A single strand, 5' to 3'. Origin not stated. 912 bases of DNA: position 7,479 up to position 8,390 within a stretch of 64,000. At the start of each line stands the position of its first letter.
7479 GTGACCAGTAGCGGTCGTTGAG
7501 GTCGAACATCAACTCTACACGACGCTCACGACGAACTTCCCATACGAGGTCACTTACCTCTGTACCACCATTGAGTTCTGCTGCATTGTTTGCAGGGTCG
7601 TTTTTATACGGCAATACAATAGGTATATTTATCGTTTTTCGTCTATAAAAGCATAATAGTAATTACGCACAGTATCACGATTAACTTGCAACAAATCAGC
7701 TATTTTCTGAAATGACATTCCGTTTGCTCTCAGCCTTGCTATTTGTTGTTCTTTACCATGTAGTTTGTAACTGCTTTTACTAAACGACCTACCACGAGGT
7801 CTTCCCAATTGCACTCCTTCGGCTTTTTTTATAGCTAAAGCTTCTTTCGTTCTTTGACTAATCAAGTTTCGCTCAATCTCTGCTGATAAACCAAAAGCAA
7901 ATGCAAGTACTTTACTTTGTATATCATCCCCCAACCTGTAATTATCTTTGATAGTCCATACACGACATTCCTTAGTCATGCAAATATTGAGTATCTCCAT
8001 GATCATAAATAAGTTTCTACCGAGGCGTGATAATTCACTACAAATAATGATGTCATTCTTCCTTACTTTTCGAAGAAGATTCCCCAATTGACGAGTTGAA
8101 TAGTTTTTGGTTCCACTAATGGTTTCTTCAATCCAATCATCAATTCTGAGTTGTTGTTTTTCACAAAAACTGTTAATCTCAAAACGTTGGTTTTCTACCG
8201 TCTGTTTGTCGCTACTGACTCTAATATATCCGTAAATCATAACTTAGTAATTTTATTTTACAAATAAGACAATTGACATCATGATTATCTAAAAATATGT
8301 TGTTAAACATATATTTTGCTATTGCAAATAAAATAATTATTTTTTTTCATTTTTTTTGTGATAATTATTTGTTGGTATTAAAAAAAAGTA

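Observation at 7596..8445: hin-like self-contained invertible switch: serine invertase plus the susC/susD promoter between perfect 24-bp inverted repeats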

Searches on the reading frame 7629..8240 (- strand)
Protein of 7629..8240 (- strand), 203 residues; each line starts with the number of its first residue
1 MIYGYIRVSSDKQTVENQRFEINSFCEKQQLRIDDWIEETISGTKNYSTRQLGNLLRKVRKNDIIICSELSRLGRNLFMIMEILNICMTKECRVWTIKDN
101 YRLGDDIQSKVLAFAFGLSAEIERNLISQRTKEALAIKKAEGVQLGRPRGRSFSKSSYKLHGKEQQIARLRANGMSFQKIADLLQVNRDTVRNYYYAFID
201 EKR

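Call 8: search_protein_families(library=pfam, proteins=[window:7629-8240:-], max_evalue=0.01)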
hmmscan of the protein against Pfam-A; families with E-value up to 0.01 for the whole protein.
window:7629-8240:- (203 aa): 6 families
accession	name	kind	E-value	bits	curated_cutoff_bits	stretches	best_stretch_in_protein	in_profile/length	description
PF00239.26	Resolvase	-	1e-32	113.7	23.3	1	2-143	1-144/145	Resolvase, N terminal domain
PF13384.12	HTH_23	-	3e-06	27.3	24.6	1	165-198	8-41/50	Homeodomain-like domain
PF13936.12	HTH_38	-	0.00018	21.6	27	1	165-191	11-37/44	Helix-turn-helix domain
PF02796.21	HTH_7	-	0.00051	20.6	23.8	1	155-191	3-38/45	Helix-turn-helix domain of resolvase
PF00196.25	GerE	-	0.0024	17.9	23.5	1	163-195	6-38/57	Bacterial regulatory proteins, luxR family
PF08281.18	Sigma70_r4_2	-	0.0043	17.1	25.7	1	169-196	20-48/54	Sigma-70, region 4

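Call 9: search_protein_families(library=ncbifam, proteins=[window:7629-8240:-], max_evalue=0.01)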
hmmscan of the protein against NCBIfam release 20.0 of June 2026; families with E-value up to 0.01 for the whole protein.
window:7629-8240:- (203 aa): 6 families
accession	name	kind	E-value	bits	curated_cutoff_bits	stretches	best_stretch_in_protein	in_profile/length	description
NF009949.0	PRK13413.1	equivalog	1.3e-97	325.4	272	1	1-196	1-194/203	master DNA invertase Mpi family serine-type recombinase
NF047344.1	SCCmet_CcrA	equivalog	2e-11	43.7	700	1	3-193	5-203/442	cassette chromosome recombinase CcrA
NF049883.1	resolv_YneB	equivalog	2.4e-08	33.7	175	1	5-186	5-196/211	YneB family resolvase-like protein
NF033518.0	transpos_IS607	equivalog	4e-08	33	110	1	2-101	56-157/187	IS607 family transposase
TIGR02937.1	sigma70-ECF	superfamily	0.00056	19.6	42.9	1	151-195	109-154/165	sigma-70 family RNA polymerase sigma factor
NF041201.1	recomb_XisF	equivalog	0.0011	18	375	0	3-140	2-138/465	fdxN element excision recombinase XisF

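Call 10: find_encoding_contigs(protein=window:7629-8240:-, flank=6000, max_places=10)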
Protein window:7629-8240:- (203 aa): no gene with exactly this product is on record in the collection.

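Call 11: find_homologous_proteins(query=window:7629-8240:-)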
Query window:7629-8240:- (203 aa): 8000 proteins with E <= 0.001 among 8000 candidates; the best 120 are listed.
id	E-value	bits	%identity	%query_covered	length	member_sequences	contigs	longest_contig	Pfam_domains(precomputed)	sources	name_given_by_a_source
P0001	5.9e-128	442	100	100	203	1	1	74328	PF00239.27,PF13384.13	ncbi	-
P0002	3.7e-124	429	98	100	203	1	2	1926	PF00239.27,PF13384.13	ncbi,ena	-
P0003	7.3e-116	402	91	100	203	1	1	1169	PF00239.27,PF00196.26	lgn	-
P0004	4.6e-115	400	90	100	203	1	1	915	PF00239.27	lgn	-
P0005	9.5e-115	399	90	100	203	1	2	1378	PF00239.27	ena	-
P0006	1.7e-114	398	90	100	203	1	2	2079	PF00239.27,PF00196.26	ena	-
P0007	1.7e-114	398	90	100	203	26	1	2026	PF00239.27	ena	-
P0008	1.8e-114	398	90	100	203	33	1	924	PF00239.27,PF00196.26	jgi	jgi:DNA invertase Pin-like site-specific DNA recombinase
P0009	1.8e-114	398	90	100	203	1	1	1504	PF00239.27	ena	-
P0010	1.9e-114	398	90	100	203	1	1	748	PF00239.27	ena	-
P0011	2.0e-114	398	90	100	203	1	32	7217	PF00239.27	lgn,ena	-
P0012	2.1e-114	398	90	100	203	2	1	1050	PF00239.27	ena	-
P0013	2.5e-114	397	89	100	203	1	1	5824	PF00239.27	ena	-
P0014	3.4e-114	397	90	100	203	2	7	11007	PF00239.27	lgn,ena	-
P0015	3.7e-114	397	89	100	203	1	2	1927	PF00239.27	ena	-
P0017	4.3e-114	397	89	100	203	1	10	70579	PF00239.27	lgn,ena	-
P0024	1.6e-113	395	89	100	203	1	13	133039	PF00239.27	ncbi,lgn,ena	-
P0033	4.1e-112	390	88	100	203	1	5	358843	PF00239.27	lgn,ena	-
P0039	4.1e-105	367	86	98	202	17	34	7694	PF00239.27,PF13384.13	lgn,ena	-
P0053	6.3e-103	360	82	100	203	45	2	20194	PF00239.27,PF13384.13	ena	-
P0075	2.3e-98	345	80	98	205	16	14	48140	PF00239.27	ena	-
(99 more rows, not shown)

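Call 12: find_encoding_contigs(protein=P0001, flank=8000, max_places=5)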
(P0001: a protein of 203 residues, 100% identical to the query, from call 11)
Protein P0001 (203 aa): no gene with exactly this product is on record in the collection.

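Call 13: find_encoding_contigs(protein=P0024, flank=8000, max_places=10)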
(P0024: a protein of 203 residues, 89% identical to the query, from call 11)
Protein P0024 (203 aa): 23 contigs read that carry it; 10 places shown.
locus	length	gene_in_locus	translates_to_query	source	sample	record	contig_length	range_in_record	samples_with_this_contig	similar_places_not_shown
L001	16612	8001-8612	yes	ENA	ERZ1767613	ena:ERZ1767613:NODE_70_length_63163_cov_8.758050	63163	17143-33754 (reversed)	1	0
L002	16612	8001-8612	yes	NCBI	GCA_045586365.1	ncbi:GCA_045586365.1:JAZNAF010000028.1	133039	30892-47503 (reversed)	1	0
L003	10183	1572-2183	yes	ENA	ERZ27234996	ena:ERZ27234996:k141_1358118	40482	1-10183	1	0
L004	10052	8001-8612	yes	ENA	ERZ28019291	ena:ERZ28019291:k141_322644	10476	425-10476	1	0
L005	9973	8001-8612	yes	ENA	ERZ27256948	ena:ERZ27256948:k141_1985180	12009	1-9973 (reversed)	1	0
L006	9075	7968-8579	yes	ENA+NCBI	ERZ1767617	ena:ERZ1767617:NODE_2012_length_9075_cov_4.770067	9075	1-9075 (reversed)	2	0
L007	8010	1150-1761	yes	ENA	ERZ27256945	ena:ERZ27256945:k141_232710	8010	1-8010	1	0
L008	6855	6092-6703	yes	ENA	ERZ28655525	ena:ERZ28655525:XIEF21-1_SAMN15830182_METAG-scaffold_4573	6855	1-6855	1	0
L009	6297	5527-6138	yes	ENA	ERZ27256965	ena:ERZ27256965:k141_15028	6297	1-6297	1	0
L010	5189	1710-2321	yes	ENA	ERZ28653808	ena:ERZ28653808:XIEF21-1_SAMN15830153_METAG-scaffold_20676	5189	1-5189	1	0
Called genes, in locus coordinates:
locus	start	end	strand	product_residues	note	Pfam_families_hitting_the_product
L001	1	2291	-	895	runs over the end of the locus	PF01624:MutS_I, PF05188:MutS_II, PF05192:MutS_III, PF05190:MutS_IV, PF00488:MutS_V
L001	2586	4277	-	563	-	PF14322:SusD-like_3, PF07980:SusD_RagB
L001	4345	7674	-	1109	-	PF13620:CarboxypepD_reg, PF13715:CarbopepD_reg_2, PF07715:Plug, PF00593:TonB_dep_Rec_b-barrel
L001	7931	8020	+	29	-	-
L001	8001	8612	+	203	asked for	PF00239:Resolvase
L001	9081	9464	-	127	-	PF01808:AICARFT_IMPCHas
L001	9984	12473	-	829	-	PF13620:CarboxypepD_reg, PF13715:CarbopepD_reg_2, PF07715:Plug (weak)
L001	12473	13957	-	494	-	-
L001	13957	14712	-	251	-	PF13568:OMP_b-brl_2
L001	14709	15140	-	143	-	PF01220:DHquinase_II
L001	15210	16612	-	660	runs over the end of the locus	PF07497:Rho_RNA_bind, PF00006:ATP-synt_ab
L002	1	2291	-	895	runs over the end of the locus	PF01624:MutS_I, PF05188:MutS_II, PF05192:MutS_III, PF05190:MutS_IV, PF00488:MutS_V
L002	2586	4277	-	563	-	PF14322:SusD-like_3, PF07980:SusD_RagB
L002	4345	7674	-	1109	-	PF13620:CarboxypepD_reg, PF13715:CarbopepD_reg_2, PF07715:Plug, PF00593:TonB_dep_Rec_b-barrel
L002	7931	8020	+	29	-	-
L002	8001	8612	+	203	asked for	PF00239:Resolvase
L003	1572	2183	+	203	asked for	PF00239:Resolvase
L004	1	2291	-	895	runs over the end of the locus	PF01624:MutS_I, PF05188:MutS_II, PF05192:MutS_III, PF05190:MutS_IV, PF00488:MutS_V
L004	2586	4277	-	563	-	PF14322:SusD-like_3, PF07980:SusD_RagB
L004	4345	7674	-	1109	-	PF13620:CarboxypepD_reg, PF13715:CarbopepD_reg_2, PF07715:Plug, PF00593:TonB_dep_Rec_b-barrel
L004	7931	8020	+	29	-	-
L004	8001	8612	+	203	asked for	PF00239:Resolvase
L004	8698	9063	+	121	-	-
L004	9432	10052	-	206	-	?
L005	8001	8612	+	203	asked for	PF00239:Resolvase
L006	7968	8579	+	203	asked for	PF00239:Resolvase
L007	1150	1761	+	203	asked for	PF00239:Resolvase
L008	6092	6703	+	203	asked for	PF00239:Resolvase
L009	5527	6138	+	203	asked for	PF00239:Resolvase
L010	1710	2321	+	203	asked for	PF00239:Resolvase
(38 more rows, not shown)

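Call 26: find_related_loci(query=A2, collection=genome_contigs, flank=7000)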
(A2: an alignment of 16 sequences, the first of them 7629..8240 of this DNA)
Query A2 (203 aa) in genome_contigs; peptide patterns used: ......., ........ (x = any residue, [..] = any of these).
598 stretches matched a pattern (row limit reached: there are more); 555 encode a relative of the query (tblastn E <= 1e-3); the best 80 are kept; 80 distinct loci.
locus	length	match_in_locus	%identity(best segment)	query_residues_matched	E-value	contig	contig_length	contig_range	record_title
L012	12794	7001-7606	80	1-202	4e-108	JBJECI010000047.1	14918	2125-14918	MAG: Paludibacteraceae bacterium isolate LOHA15_bin.007 NODE_2150_length_14918_cov_10.573303, whole genome shotgun seque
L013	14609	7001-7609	77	1-203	4e-105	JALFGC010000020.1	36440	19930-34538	MAG: Bacteroidales bacterium isolate SUG649 k141_49326, whole genome shotgun sequence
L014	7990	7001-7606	77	1-202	1e-101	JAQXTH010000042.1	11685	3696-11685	MAG: Prevotellaceae bacterium isolate SUG1504 k141_345446, whole genome shotgun sequence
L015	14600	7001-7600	76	1-200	2e-101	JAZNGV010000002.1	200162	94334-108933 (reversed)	MAG: Paludibacteraceae bacterium isolate T1900044699_TS20190165.MAGScoT_cleanbin_000006 SGB_1792_k141_81896, whole genom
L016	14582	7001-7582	81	1-194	3e-101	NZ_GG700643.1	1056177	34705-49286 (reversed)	Alloprevotella tannerae ATCC 51259 Scfld1, whole genome shotgun sequence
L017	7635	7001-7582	80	1-194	9e-101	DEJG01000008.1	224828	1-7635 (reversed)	MAG TPA_asm: Prevotella sp. UBA2754 UBA2754_contig_154, whole genome shotgun sequence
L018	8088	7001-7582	80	1-194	9e-101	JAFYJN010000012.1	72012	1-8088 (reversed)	MAG: Prevotella sp. isolate RGIG7148 Water_buffalos_Abomasum-5__c122308, whole genome shotgun sequence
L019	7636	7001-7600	76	1-200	2e-100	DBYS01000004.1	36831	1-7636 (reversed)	MAG TPA_asm: Bacteroidales bacterium UBA1180 UBA1180_contig_1472, whole genome shotgun sequence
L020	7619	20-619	77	1-200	4e-100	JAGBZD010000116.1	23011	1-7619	MAG: Paludibacteraceae bacterium isolate RGIG9579 Yak_Colon-4__c754290, whole genome shotgun sequence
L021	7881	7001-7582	80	1-194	4e-100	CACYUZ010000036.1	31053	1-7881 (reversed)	MAG: uncultured Prevotellaceae bacterium isolate RUG12300 genome assembly, contig: RUG12300_asm_36, whole genome shotgun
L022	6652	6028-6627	76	1-200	6e-100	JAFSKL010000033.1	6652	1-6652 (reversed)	MAG: Paludibacteraceae bacterium isolate RGIG3224 Goat_Reticulum-2__c285125, whole genome shotgun sequence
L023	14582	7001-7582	78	1-194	1e-99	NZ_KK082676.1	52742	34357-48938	Prevotella sp. HJM029 scaf000132, whole genome shotgun sequence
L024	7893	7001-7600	76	1-200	8e-100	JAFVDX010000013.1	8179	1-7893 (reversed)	MAG: Paludibacteraceae bacterium isolate RGIG5082 Roe_deer_Rumen.Co__c289547, whole genome shotgun sequence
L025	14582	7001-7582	79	1-194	2e-99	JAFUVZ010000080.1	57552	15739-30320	MAG: Bacteroidaceae bacterium isolate RGIG4876 Roe_deer_Rumen-1__c521282, whole genome shotgun sequence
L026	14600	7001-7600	76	1-200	2e-99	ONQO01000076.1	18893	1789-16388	uncultured Bacteroidales bacterium isolate RUG552 genome assembly, contig: scaffold_2623, whole genome shotgun sequence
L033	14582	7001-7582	77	1-194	6e-98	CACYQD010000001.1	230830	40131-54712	MAG: uncultured Prevotellaceae bacterium isolate RUG12178 genome assembly, contig: RUG12178_asm_1, whole genome shotgun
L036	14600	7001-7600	73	1-200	2e-97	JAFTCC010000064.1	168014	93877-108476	MAG: Paludibacteraceae bacterium isolate RGIG3683 Goat_Rumen.Co__c2903764, whole genome shotgun sequence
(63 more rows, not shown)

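Call 37: find_encoding_contigs(protein=P0033, flank=6000, max_places=6)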
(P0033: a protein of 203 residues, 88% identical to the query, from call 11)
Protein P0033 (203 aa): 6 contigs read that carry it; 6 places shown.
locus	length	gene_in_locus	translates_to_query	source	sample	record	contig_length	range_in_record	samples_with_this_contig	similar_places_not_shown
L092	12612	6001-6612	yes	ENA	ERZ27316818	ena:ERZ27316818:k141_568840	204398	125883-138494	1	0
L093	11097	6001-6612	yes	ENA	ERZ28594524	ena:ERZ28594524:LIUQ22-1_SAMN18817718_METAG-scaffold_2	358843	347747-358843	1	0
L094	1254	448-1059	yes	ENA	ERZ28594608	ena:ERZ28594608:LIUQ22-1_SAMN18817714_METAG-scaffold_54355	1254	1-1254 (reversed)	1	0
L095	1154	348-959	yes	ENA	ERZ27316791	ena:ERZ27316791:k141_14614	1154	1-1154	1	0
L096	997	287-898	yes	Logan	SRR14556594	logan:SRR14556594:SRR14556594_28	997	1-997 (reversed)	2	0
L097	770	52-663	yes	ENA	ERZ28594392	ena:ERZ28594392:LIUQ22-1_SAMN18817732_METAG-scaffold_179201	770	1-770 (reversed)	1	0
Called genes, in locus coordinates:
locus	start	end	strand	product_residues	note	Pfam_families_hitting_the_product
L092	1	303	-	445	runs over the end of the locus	PF14134:DUF4301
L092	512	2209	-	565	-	PF14322:SusD-like_3, PF07980:SusD_RagB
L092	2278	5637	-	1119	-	PF13620:CarboxypepD_reg, PF13715:CarbopepD_reg_2, PF07715:Plug, PF00593:TonB_dep_Rec_b-barrel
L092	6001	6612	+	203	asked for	PF00239:Resolvase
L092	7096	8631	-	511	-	PF02142:MGS, PF01808:AICARFT_IMPCHas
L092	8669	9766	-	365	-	-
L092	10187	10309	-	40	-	-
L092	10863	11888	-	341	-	PF00586:AIRS, PF02769:AIRS_C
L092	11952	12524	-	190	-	PF02659:Mntp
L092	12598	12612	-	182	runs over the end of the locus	PF01327:Pep_deformylase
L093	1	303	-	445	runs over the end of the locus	PF14134:DUF4301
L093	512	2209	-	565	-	PF14322:SusD-like_3, PF07980:SusD_RagB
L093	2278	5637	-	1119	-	PF13620:CarboxypepD_reg, PF13715:CarbopepD_reg_2, PF07715:Plug, PF00593:TonB_dep_Rec_b-barrel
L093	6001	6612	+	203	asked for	PF00239:Resolvase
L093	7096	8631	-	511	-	PF02142:MGS, PF01808:AICARFT_IMPCHas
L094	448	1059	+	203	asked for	PF00239:Resolvase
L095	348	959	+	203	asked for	PF00239:Resolvase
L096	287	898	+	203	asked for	PF00239:Resolvase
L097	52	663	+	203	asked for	PF00239:Resolvase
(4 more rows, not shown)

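Call 38: find_encoding_contigs(protein=P0017, flank=6000, max_places=8)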
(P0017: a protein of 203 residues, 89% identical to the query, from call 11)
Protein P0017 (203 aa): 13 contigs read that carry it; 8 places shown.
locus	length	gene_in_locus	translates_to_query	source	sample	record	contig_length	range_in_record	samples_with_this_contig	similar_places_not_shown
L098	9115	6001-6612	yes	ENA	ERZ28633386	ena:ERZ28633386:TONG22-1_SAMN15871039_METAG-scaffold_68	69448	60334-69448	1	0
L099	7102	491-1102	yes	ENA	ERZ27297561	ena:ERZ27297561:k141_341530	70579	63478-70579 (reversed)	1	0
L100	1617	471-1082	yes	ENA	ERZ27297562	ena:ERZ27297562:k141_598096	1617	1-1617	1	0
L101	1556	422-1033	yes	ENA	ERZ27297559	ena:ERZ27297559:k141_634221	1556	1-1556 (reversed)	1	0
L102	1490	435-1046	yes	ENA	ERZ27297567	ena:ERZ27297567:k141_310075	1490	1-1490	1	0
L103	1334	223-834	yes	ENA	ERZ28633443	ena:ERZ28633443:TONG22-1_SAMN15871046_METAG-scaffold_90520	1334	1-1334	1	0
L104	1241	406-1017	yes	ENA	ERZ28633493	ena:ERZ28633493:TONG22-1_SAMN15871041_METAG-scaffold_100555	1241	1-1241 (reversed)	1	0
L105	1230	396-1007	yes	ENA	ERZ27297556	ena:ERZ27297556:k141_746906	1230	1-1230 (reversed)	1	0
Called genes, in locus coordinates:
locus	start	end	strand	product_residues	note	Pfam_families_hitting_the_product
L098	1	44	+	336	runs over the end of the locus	PF14057:GGGtGRT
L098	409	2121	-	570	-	PF14322:SusD-like_3, PF07980:SusD_RagB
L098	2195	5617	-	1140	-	PF13620:CarboxypepD_reg, PF13715:CarbopepD_reg_2, PF07715:Plug, PF00593:TonB_dep_Rec_b-barrel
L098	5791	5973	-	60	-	-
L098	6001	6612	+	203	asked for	PF00239:Resolvase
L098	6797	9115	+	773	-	?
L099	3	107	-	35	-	?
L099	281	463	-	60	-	-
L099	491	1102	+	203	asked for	PF00239:Resolvase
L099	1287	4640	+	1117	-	PF13620:CarboxypepD_reg, PF13715:CarbopepD_reg_2, PF07715:Plug, PF00593:TonB_dep_Rec_b-barrel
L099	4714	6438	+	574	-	PF14322:SusD-like_3, PF07980:SusD_RagB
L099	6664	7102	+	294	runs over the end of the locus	-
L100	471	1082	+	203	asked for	PF00239:Resolvase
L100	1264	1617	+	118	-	?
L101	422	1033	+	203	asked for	PF00239:Resolvase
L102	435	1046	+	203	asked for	PF00239:Resolvase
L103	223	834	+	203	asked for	PF00239:Resolvase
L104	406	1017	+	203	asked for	PF00239:Resolvase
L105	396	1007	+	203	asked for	PF00239:Resolvase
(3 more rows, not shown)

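Call 41: find_encoding_contigs(protein=P0002, flank=6000, max_places=6)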
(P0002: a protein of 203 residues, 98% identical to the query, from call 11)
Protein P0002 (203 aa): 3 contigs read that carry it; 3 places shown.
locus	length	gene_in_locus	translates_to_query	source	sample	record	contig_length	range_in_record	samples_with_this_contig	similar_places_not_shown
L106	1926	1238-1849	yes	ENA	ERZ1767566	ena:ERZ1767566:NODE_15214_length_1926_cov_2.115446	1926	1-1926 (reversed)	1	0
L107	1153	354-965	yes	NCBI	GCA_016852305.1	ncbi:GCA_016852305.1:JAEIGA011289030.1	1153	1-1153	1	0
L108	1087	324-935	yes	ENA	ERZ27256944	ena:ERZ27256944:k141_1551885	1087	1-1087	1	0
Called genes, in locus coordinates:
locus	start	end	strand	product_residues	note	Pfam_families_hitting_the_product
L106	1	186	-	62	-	?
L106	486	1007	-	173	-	-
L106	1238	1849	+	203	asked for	PF00239:Resolvase, PF13384:HTH_23 (weak)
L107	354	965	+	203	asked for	PF00239:Resolvase, PF13384:HTH_23 (weak)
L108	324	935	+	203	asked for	PF00239:Resolvase, PF13384:HTH_23 (weak)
